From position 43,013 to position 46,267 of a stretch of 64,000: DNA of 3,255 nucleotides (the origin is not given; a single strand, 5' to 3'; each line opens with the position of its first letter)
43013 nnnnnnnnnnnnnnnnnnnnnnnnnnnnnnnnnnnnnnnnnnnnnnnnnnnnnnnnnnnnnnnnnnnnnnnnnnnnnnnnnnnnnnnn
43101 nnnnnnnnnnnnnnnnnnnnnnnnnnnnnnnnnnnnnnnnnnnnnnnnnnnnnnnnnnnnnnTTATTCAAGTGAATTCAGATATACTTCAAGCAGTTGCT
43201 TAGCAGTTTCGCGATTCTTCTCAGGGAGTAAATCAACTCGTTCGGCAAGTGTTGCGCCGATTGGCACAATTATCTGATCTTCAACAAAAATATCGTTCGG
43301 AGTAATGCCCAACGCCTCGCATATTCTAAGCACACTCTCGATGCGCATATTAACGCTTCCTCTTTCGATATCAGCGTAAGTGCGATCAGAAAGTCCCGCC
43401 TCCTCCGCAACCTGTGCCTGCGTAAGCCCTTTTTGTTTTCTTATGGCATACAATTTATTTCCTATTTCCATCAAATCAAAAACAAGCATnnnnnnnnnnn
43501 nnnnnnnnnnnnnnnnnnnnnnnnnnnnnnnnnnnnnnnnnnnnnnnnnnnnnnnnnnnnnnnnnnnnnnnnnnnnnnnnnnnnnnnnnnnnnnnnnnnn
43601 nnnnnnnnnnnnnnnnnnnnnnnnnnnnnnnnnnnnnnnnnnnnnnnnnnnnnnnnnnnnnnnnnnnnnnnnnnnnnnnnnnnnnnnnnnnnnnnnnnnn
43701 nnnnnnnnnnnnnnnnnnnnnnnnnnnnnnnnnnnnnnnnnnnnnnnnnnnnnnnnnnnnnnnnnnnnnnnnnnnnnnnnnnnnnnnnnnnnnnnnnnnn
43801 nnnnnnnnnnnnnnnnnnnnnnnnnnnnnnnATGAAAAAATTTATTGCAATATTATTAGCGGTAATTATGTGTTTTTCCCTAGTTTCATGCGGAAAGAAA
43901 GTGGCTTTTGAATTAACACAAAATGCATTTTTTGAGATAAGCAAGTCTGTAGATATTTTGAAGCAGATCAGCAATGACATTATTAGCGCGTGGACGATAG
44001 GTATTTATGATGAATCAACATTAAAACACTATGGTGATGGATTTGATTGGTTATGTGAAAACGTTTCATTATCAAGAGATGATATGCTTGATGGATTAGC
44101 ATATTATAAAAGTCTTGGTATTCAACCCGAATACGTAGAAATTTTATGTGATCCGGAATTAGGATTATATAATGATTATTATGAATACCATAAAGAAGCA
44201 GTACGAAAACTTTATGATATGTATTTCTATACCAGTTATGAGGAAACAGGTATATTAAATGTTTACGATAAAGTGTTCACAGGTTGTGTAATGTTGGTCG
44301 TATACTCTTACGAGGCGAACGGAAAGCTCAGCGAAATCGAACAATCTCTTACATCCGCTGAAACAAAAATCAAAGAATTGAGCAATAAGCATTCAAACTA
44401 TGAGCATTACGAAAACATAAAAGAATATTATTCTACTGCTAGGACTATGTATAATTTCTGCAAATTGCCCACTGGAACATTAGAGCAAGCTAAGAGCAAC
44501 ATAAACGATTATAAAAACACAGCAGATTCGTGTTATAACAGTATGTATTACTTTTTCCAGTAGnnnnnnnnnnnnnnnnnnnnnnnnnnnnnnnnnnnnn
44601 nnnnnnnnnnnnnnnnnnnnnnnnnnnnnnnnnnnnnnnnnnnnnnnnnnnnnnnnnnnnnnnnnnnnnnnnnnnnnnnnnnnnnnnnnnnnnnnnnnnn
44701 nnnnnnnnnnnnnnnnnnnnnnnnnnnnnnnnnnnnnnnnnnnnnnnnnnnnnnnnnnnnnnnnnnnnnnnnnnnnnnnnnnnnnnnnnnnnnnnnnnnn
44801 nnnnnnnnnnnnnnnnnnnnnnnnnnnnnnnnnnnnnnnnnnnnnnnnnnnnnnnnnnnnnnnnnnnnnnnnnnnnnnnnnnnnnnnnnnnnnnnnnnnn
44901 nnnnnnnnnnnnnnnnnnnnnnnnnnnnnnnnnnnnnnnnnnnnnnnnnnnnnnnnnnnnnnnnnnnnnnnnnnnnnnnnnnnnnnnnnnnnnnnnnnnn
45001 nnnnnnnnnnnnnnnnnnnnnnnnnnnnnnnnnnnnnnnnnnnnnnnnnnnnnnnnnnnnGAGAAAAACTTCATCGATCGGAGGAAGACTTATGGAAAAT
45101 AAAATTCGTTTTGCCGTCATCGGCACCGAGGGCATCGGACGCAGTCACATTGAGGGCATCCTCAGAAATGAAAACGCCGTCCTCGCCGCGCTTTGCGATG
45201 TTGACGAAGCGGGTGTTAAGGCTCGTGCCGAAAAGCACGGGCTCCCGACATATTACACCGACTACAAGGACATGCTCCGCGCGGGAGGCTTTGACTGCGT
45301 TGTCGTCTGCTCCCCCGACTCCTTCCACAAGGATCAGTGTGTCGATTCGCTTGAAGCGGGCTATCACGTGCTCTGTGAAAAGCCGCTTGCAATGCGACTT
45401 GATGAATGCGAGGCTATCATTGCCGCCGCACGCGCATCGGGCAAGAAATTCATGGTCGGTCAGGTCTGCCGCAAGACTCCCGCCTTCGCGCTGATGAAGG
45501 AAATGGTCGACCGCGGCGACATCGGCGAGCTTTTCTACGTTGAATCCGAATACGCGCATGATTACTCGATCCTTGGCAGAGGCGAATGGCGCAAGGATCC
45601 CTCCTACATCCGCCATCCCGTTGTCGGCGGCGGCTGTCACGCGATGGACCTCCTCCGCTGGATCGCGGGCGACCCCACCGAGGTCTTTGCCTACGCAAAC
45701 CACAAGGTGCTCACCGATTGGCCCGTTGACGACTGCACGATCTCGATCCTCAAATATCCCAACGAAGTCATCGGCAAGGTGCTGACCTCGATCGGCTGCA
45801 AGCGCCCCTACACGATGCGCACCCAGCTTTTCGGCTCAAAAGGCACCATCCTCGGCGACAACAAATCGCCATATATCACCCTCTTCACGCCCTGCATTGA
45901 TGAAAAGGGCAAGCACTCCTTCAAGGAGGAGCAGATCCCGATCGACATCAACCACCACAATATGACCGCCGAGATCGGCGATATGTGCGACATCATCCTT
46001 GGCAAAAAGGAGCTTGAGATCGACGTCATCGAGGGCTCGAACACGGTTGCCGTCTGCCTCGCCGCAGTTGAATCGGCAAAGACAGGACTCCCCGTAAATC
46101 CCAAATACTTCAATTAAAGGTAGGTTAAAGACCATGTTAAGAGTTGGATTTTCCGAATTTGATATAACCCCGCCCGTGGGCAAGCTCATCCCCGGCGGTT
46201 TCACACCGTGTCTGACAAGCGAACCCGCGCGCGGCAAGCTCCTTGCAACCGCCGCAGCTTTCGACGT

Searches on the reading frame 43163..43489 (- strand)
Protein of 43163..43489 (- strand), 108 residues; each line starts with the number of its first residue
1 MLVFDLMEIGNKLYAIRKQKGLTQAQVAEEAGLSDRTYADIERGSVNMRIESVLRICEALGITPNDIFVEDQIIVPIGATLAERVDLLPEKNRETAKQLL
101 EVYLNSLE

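Call 12: search_protein_families(library=pfam, proteins=[window:43163-43489:-], max_evalue=0.01)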
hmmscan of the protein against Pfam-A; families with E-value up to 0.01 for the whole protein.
window:43163-43489:- (108 aa): 7 families
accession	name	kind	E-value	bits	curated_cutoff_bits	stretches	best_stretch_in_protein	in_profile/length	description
PF01381.28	HTH_3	-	8.8e-15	54.9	23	1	13-66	1-54/55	Helix-turn-helix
PF12844.13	HTH_19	-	1.6e-12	47.6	30.2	1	10-68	1-59/64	Helix-turn-helix domain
PF13560.12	HTH_31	-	6.5e-12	46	27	1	9-65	2-59/64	Helix-turn-helix domain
PF13443.12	HTH_26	-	4.3e-09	36.9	22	1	13-69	2-59/63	Cro/C1-type HTH DNA-binding domain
PF13693.12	HTH_35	-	0.0031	17.9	25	1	18-68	12-59/75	Winged helix-turn-helix DNA-binding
PF13412.12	HTH_24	-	0.0052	16.8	21.9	0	13-37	9-33/48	Winged helix-turn-helix DNA-binding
PF13384.12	HTH_23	-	0.0079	16.4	24.6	0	19-41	16-37/50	Homeodomain-like domain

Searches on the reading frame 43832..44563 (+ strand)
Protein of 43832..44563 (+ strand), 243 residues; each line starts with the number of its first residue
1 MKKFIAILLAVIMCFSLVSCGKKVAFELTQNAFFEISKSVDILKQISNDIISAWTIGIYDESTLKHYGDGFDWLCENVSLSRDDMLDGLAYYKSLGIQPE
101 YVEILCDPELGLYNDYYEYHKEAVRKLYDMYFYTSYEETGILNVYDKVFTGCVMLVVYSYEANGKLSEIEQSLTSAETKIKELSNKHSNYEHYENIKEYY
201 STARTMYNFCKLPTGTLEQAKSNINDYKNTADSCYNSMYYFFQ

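Call 12: search_protein_families(library=pfam, proteins=[window:43832-44563:+], max_evalue=0.01)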
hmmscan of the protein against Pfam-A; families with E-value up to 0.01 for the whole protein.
window:43832-44563:+ (243 aa): 0 families

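Call 41: search_protein_families(library=ncbifam, proteins=[window:43832-44563:+], max_evalue=1)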
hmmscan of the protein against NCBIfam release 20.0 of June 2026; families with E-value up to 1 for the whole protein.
window:43832-44563:+ (243 aa): 3 families
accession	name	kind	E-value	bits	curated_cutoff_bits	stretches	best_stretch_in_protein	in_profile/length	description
TIGR04207.1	halo_sig_pep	domain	0.0039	16.8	24.6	1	3-19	1-17/30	surface glycoprotein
NF050142.1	PG1828_fam_lipo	equivalog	0.085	13.6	50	1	1-25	1-24/59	PG1828 family lipoprotein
NF047847.2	SS_mature_LptM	equivalog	0.28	11.3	27.7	1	1-23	1-23/31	LPS translocon maturation chaperone LptM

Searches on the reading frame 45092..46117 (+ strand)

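Call 12: search_protein_families(library=pfam, proteins=[window:45092-46117:+], max_evalue=0.01)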
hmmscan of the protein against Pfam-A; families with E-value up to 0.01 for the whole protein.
window:45092-46117:+ (341 aa): 4 families
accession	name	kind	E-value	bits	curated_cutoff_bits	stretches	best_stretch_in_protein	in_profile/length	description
PF01408.29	GFO_IDH_MocA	-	1.1e-27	97.6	24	1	5-123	1-119/120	Oxidoreductase family, NAD-binding Rossmann fold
PF22725.1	GFO_IDH_MocA_C3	-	2.6e-23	82.8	27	1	132-253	1-123/124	GFO/IDH/MocA C-terminal domain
PF02894.22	GFO_IDH_MocA_C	-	1.2e-17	64.9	22.9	1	136-335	1-216/218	Oxidoreductase family, C-terminal alpha/beta domain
PF03447.22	NAD_binding_3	-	3.6e-05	24.9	24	1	14-122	4-115/116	Homoserine dehydrogenase, NAD binding domain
